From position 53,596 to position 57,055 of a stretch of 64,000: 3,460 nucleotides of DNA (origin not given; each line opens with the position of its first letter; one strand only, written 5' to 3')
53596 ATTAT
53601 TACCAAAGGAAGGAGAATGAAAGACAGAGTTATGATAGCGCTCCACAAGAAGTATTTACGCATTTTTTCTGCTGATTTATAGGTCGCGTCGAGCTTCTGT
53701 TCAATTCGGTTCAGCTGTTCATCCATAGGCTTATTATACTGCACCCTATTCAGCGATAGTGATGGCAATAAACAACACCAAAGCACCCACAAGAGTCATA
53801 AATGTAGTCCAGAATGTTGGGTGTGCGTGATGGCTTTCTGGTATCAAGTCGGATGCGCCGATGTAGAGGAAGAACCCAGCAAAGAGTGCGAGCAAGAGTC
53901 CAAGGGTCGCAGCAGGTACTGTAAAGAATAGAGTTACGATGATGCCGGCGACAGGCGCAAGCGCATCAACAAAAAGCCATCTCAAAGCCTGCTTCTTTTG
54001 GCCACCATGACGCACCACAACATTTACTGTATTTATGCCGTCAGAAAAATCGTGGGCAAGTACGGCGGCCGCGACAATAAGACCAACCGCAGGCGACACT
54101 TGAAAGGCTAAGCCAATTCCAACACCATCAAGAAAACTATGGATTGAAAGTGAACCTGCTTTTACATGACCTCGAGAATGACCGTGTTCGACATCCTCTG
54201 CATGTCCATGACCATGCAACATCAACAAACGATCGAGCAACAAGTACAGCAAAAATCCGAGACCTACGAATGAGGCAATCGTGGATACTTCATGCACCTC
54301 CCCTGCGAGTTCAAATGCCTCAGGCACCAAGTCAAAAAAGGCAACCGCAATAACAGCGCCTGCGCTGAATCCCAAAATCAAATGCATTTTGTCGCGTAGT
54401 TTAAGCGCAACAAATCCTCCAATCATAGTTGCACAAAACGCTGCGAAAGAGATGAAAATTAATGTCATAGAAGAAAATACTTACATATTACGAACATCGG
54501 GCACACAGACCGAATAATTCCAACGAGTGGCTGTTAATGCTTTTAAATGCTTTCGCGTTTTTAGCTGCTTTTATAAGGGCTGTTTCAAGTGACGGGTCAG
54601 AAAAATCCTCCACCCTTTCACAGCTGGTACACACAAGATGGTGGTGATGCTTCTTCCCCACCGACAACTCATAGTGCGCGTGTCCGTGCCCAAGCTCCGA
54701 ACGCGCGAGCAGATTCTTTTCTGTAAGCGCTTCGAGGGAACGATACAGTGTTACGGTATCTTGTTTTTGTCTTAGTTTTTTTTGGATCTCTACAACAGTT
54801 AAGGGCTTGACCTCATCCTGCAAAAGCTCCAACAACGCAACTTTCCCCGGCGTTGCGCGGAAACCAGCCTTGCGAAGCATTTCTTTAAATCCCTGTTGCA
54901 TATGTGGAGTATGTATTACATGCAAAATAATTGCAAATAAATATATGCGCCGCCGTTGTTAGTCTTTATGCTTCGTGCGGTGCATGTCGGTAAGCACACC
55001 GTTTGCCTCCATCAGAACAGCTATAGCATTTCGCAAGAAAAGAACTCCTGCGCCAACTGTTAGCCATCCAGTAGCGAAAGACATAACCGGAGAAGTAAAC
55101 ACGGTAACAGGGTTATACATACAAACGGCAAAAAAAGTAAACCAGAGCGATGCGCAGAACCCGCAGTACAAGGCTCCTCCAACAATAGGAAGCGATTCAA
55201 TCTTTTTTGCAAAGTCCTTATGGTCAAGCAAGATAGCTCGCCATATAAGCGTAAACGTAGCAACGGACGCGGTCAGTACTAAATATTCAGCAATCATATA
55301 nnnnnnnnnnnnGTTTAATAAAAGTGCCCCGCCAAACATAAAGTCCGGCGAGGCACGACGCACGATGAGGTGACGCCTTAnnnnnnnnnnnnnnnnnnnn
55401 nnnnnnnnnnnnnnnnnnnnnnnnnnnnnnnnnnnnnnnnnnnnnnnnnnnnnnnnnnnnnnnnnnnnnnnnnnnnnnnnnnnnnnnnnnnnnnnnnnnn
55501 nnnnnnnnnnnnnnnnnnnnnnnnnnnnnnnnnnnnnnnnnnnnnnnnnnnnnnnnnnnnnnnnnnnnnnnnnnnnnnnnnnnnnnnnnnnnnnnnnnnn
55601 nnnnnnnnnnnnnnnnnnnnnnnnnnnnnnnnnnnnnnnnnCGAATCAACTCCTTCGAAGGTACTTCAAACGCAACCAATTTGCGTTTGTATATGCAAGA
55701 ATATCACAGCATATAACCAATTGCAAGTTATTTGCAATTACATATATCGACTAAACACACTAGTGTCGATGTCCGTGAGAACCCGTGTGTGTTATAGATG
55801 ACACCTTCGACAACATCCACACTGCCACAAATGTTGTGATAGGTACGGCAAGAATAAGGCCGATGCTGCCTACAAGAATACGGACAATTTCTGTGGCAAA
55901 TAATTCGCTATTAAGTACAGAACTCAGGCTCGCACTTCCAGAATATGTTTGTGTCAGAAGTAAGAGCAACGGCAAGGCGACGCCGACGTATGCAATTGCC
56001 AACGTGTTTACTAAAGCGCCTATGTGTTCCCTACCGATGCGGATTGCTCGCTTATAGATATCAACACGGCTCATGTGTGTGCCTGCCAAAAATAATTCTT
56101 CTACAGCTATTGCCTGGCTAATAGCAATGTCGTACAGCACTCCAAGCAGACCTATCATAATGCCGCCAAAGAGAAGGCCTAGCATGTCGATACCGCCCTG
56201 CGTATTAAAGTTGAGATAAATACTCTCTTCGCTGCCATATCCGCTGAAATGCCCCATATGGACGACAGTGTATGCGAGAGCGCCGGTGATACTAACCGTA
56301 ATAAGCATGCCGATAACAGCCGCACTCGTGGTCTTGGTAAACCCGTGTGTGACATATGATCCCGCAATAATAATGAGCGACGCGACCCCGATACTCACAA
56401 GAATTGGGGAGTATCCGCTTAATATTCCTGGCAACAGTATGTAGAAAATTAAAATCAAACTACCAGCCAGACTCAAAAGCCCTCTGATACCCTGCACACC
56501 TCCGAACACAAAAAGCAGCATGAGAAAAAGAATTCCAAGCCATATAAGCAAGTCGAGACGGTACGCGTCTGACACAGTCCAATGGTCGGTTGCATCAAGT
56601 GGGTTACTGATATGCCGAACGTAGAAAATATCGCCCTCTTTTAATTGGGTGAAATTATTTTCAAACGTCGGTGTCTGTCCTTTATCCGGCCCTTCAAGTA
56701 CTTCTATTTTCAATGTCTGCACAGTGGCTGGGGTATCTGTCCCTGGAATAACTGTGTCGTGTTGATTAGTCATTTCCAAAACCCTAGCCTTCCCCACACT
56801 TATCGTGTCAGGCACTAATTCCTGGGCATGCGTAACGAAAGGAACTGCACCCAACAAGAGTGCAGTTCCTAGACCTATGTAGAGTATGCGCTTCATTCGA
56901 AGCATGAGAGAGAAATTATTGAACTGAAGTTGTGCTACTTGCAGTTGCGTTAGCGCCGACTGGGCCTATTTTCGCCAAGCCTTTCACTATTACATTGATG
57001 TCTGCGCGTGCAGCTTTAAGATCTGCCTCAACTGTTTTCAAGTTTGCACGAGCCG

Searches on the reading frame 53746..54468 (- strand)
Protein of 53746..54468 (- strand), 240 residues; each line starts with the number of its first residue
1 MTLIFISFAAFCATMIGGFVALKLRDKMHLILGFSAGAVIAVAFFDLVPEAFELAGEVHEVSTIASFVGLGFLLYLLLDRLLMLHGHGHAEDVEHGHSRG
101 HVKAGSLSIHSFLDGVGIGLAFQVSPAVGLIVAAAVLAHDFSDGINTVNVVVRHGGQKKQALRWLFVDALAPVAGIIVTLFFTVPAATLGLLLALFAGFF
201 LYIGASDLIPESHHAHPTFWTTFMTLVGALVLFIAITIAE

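Call 6: search_protein_families(library=pfam, proteins=[window:53746-54468:-], max_evalue=1)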
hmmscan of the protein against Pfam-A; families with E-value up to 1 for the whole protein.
window:53746-54468:- (240 aa): 2 families
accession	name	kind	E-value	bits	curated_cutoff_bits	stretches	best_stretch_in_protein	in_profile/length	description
PF02535.28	Zip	-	1.5e-21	77.4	35.1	2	106-231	184-318/323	ZIP Zinc transporter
PF13886.12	TM7S3_TM198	-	0.31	11.2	29.2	1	8-83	56-132/199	TM7S3/TM198-like domain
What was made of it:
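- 53746..54468 (-): ZIP-family divalent-metal transporter, immediately downstream of fur. PF02535, E = 1.5e-21 (call 6).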

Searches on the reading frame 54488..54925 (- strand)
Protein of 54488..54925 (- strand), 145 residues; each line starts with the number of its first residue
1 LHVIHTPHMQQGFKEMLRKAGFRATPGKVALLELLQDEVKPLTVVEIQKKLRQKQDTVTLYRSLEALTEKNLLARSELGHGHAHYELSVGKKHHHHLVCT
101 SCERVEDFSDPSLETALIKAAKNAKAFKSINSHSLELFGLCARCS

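Call 6: search_protein_families(library=pfam, proteins=[window:54488-54925:-], max_evalue=1)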
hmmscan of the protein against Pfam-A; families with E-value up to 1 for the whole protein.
window:54488-54925:- (145 aa): 6 families
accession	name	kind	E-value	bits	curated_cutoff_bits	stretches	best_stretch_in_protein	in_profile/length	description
PF01475.25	FUR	-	3e-22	79.4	23.1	1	19-137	1-120/121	Ferric uptake regulator family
PF08100.18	Dimerisation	-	0.0061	16.8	25.6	1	30-87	29-83/93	O-methyltransferase dimerisation domain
PF03965.22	Penicillinase_R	-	0.041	14.7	22.6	1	40-104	16-82/115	Penicillinase repressor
PF07106.19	TBPIP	-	0.046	14.1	22.8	1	30-79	5-54/62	TBPIP/Hop2 winged helix domain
PF25213.1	HVO_A0261_N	-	0.073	13.4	35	1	26-77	11-58/86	HVO_A0261 N-terminal domain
PF02186.21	TFIIE_beta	-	0.19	12.5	28.1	1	32-68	9-44/66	TFIIE beta subunit core domain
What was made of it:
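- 54488..54880 (-): Fur-family transcriptional regulator (130 aa from the ATG at 54880). PF01475, E = 3e-22 (call 6).
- On Fur-family regulon member (direct operator-controlled gene): PF01475 gene at 54488-54880 (call 6).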

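Call 7: search_protein_families(library=ncbifam, proteins=[window:54488-54925:-], max_evalue=1)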
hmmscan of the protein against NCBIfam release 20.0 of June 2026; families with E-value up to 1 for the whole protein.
window:54488-54925:- (145 aa): 13 families
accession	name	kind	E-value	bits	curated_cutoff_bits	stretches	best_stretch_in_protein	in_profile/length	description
NF051892.1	TransRegFurBacil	equivalog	2.7e-18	66.5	220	1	13-144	8-143/149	ferric iron uptake transcriptional regulator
NF006999.0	PRK09462.1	equivalog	7.5e-18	64.5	146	1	15-143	6-135/148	ferric iron uptake transcriptional regulator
NF052545.1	TransRegPerRClab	equivalog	1.6e-15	57.4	180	1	14-144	5-134/138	transcriptional regulator PerR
NF051891.1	TransRegFurHelico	equivalog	3e-15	56.4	200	1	12-144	13-145/148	ferric iron uptake transcriptional regulator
NF047406.1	TransRegPerRTherm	equivalog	3.1e-08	33.9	200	1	50-144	35-125/130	manganese-dependent transcriptional regulator PerR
NF045678.1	TransRegIrrA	equivalog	8e-08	32.3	150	1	12-120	8-118/138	iron response transcriptional regulator IrrA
NF045677.1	FeRespRegIrr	equivalog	5.8e-06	26.4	170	1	15-119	2-108/127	Fur family transcriptional regulator Irr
NF047462.1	FUR_perox_PerRA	exception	1.3e-05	25.7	200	1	13-122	8-119/142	peroxide-responsive transcriptional repressor PerRA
NF033788.1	HTH_metalloreg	subfamily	0.01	15.6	55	1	25-80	10-62/77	metalloregulator ArsR/SmtB family transcription factor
NF053606.1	Sta1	subfamily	0.014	15.5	80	1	30-77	24-68/100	Sta1 family transcriptional regulator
NF007225.0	PRK09643.1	equivalog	0.015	15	190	1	64-128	9-73/204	RNA polymerase sigma factor SigM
NF040494.1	nitrored_ArsF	subfamily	0.056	13.8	60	1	94-132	7-46/106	nitrophenyl compound nitroreductase subunit ArsF family protein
NF040939.2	trans_reg_lrs14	equivalog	0.092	12.8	90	1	29-77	24-70/103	Lrs14 family HTH-type transcriptional regulator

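Call 72: search_solved_structures(query=window:54488-54880:-, max_evalue=0.00001, show_alignments=4)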
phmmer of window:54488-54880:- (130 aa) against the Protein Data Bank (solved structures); distinct sequences matched with E-value up to 0.00001: 19.
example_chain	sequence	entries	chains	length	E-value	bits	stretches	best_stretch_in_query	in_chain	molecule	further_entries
2fe3_A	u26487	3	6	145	2.6e-13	53.7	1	2-130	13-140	Peroxide operon regulator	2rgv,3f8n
8j6w_A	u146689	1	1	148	6e-13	52.5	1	2-128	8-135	Ferric uptake regulation protein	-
2w57_A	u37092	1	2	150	8.7e-13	52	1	2-127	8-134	FERRIC UPTAKE REGULATION PROTEIN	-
9ire_A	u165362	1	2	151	3.5e-12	50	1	2-129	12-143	Ferric uptake regulation protein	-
3eyy_A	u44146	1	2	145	3.7e-12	50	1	2-130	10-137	Putative iron uptake regulatory protein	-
2o03_A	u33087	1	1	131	8.5e-12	48.8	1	3-129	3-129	probable Zinc uptake regulation protein FurB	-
6d57_A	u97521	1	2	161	1e-11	48.5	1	2-129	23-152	Ferric uptake regulation protein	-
4ets_A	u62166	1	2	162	1e-11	48.5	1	2-129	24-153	Ferric uptake regulation protein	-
2xig_A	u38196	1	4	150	1.8e-11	47.7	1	3-129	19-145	FERRIC UPTAKE REGULATION PROTEIN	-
5nbc_A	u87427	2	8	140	4.2e-11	46.5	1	2-129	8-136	Ferric uptake regulation protein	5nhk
4raz_A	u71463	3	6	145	4.9e-11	46.3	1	5-125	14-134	DNA-binding transcriptional dual regulator of siderophore biosynthesis and transport(Fur f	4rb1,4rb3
3mwm_A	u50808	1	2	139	7.3e-11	45.8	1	8-130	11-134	Putative metal uptake regulation protein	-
4ray_A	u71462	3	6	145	8.1e-11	45.6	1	6-125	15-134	DNA-binding transcriptional dual regulator of siderophore biosynthesis and transport(Fur f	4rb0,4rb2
7vo0_G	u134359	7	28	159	1.4e-10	44.8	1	8-130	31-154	Putative metal uptake regulation protein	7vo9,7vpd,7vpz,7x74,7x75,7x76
1mzb_A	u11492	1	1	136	1.9e-09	41.2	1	2-120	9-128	ferric uptake regulation protein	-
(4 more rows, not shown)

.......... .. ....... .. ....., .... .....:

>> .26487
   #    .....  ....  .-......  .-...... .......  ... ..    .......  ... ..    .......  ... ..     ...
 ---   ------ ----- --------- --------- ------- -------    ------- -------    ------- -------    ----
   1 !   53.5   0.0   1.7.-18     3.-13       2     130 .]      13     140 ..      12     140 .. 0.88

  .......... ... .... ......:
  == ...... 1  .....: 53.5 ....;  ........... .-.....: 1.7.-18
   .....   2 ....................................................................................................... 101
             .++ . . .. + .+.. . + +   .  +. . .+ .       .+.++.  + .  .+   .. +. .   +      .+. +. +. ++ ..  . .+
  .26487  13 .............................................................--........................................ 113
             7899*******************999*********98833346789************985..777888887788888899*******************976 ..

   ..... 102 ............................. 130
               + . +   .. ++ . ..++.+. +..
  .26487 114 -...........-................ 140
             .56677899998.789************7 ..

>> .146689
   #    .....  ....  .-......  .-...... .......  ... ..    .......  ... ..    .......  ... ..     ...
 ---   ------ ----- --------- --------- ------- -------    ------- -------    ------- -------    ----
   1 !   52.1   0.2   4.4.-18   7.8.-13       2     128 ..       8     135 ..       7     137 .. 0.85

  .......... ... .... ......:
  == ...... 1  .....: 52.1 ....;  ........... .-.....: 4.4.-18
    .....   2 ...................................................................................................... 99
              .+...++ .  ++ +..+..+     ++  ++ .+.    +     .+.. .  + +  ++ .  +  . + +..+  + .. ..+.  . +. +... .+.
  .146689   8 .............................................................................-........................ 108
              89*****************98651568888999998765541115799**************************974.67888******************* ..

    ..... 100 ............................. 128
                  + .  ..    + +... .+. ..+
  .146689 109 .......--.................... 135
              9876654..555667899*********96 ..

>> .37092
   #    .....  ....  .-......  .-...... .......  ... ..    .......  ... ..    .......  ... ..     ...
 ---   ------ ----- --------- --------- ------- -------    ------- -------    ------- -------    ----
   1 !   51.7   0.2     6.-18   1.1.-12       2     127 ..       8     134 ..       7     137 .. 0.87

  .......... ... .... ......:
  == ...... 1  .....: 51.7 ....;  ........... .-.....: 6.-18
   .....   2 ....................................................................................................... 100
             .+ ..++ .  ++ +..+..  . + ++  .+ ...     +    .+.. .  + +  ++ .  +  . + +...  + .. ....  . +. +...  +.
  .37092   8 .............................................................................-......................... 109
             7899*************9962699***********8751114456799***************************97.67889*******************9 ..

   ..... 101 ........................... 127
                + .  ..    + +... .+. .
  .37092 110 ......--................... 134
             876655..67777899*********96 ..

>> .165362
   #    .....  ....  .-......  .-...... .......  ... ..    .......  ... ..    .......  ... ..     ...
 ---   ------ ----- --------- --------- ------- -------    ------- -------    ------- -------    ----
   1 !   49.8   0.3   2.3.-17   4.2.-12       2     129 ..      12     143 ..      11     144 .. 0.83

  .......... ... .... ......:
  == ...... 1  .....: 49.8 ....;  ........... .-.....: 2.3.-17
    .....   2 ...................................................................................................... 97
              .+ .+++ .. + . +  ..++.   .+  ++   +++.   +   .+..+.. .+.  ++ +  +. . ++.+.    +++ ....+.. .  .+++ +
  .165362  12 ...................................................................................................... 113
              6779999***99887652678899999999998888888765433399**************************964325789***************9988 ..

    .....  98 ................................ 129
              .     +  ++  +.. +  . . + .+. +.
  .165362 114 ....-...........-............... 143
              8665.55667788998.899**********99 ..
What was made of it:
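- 54488..54880 (-): Roughly equidistant from PerR, Fur, Nur and Zur structures (call 72).
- The best PDB match is PerR, by a hair (call 72).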

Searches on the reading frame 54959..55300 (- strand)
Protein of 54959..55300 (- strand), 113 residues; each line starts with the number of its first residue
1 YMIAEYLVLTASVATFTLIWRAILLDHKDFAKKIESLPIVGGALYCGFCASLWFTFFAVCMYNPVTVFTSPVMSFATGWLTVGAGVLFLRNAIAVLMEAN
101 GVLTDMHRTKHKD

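Call 6: search_protein_families(library=pfam, proteins=[window:54959-55300:-], max_evalue=1)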
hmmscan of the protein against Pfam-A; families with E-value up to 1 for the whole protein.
window:54959-55300:- (113 aa): 1 family
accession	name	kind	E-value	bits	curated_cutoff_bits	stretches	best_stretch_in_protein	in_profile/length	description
PF07098.16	DUF1360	-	0.052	14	21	1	39-75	52-88/102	Protein of unknown function (DUF1360)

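Call 7: search_protein_families(library=ncbifam, proteins=[window:54959-55300:-], max_evalue=1)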
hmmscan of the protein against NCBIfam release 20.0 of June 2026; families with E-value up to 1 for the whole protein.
window:54959-55300:- (113 aa): 1 family
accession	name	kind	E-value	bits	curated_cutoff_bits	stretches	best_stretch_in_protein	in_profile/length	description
NF004544.0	PRK05888.2-6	equivalog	0.098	12.2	457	1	21-62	98-139/220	NADH-quinone oxidoreductase subunit NuoI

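Call 57: search_protein_families(library=pfam, alignment_id=A4, max_evalue=1)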
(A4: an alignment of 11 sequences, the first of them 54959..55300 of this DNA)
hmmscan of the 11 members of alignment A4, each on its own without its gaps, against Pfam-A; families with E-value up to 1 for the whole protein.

A. member 1, window:54959-55300:- (113 aa): 1 family
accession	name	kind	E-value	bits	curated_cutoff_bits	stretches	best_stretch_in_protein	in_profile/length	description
PF07098.16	DUF1360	-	0.052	14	21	1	39-75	52-88/102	Protein of unknown function (DUF1360)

B. families by the number of members that match (of 11 scanned): 4 families
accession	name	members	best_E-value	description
PF07098.16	DUF1360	6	0.033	Protein of unknown function (DUF1360)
PF16622.11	zf-C2H2_11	1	0.039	zinc-finger C2H2-type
PF02380.20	Papo_T_antigen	1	0.1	T-antigen specific domain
PF08285.16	DPM3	1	0.4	Dolichol-phosphate mannosyltransferase subunit 3 (DPM3)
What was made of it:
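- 54959..55300 (-): Partner gene: 113-aa three-helix membrane protein with invariant P38, C46-G-F-C49, W53, W79 and R90, and a His/Lys-rich C-tail. It has no SD. Weak sub-threshold DUF1360 match (calls 6, 57).
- Closest known: DUF1360. Different: The match is sub-threshold only: E = 0.03-0.05, 14 bits against a cut-off of 21, in 6 of 11 members (call 57).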

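Call 58: search_solved_structures(query=A4, max_evalue=10)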
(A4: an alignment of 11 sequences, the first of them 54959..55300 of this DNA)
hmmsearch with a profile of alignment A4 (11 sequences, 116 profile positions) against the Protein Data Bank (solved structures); distinct sequences matched with E-value up to 10: 1.
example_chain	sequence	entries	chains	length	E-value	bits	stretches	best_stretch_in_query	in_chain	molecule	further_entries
5vzv_A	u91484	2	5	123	3.7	10.8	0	20-47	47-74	E3 ubiquitin-protein ligase TRIM23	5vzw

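Call 86: find_homologous_proteins(query=A4, max_evalue=0.001)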
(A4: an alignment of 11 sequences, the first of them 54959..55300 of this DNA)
Query A4 (11 sequences) (113 aa, profile of the alignment): 61 proteins with E <= 0.001 among 2312 candidates.
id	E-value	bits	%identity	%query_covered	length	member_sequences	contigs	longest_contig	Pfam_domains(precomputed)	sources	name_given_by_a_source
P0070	1.3e-44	169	57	96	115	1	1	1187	-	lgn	-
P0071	3.1e-44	168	50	99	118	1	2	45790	-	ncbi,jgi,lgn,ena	-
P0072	5.6e-44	167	44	99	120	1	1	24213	-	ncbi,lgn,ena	-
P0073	3.0e-43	164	47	99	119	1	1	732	-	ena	-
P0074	4.7e-43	164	50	99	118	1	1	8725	-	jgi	-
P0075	1.2e-42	162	53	99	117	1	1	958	-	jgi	jgi:hypothetical protein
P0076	1.2e-41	159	99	100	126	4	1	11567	-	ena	-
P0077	2.3e-41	158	47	99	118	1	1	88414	-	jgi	jgi:hypothetical protein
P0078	4.4e-41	157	50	99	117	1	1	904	-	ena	-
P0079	2.6e-39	152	46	96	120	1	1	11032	-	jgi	jgi:hypothetical protein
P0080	6.6e-39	150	47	98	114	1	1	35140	-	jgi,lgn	-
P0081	1.1e-38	150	52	99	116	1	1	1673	-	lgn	-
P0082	2.9e-38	148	71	99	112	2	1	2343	-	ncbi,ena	-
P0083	1.2e-37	146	50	99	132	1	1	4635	-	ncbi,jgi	jgi:hypothetical protein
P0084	3.2e-37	145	49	99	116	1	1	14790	-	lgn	-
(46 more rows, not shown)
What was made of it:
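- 54959..55300 (-): 61 homologs, all unnamed, one labelled Patescibacteria (call 86).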

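Call 90: find_related_loci(query=window:54962-55300:-, collection=metagenome_contigs, flank=3000)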
Query window:54962-55300:- (113 aa) in metagenome_contigs; peptide patterns used: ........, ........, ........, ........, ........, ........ (x = any residue, [..] = any of these).
249 stretches matched a pattern; 4 encode a relative of the query (tblastn E <= 1e-3); 4 distinct loci.
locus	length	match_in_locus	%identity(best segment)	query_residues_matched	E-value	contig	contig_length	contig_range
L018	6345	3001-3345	50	2-113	3e-36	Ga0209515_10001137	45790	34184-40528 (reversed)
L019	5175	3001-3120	40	42-89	2e-6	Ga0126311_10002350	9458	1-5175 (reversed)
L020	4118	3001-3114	41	44-89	1e-5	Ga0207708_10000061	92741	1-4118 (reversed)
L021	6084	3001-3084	43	44-71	1e-5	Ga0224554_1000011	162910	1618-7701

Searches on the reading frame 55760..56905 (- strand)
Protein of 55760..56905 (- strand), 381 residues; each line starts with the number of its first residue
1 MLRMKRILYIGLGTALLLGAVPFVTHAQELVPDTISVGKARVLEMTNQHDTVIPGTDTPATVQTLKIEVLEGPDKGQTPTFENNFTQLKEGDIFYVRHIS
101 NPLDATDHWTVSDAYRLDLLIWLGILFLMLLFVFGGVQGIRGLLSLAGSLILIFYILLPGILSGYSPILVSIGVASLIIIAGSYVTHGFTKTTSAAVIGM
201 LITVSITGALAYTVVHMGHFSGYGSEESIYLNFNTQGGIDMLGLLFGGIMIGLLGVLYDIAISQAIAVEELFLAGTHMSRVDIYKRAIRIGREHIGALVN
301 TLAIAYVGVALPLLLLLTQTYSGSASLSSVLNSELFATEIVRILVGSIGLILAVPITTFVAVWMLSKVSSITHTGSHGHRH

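Call 6: search_protein_families(library=pfam, proteins=[window:55760-56905:-], max_evalue=1)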
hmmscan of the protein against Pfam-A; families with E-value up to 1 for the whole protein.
window:55760-56905:- (381 aa): 1 family
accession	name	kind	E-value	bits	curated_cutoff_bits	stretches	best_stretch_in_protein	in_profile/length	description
PF07907.16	YibE_F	-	8.9e-63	212.5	27.2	1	120-363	1-241/241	YibE/F-like protein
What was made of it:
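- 55760..56905 (-): YibE/F-family membrane protein with a His-rich C-terminal tail (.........). It lies directly upstream of the P4 promoter. PF07907, E = 8.9e-63 (call 6).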
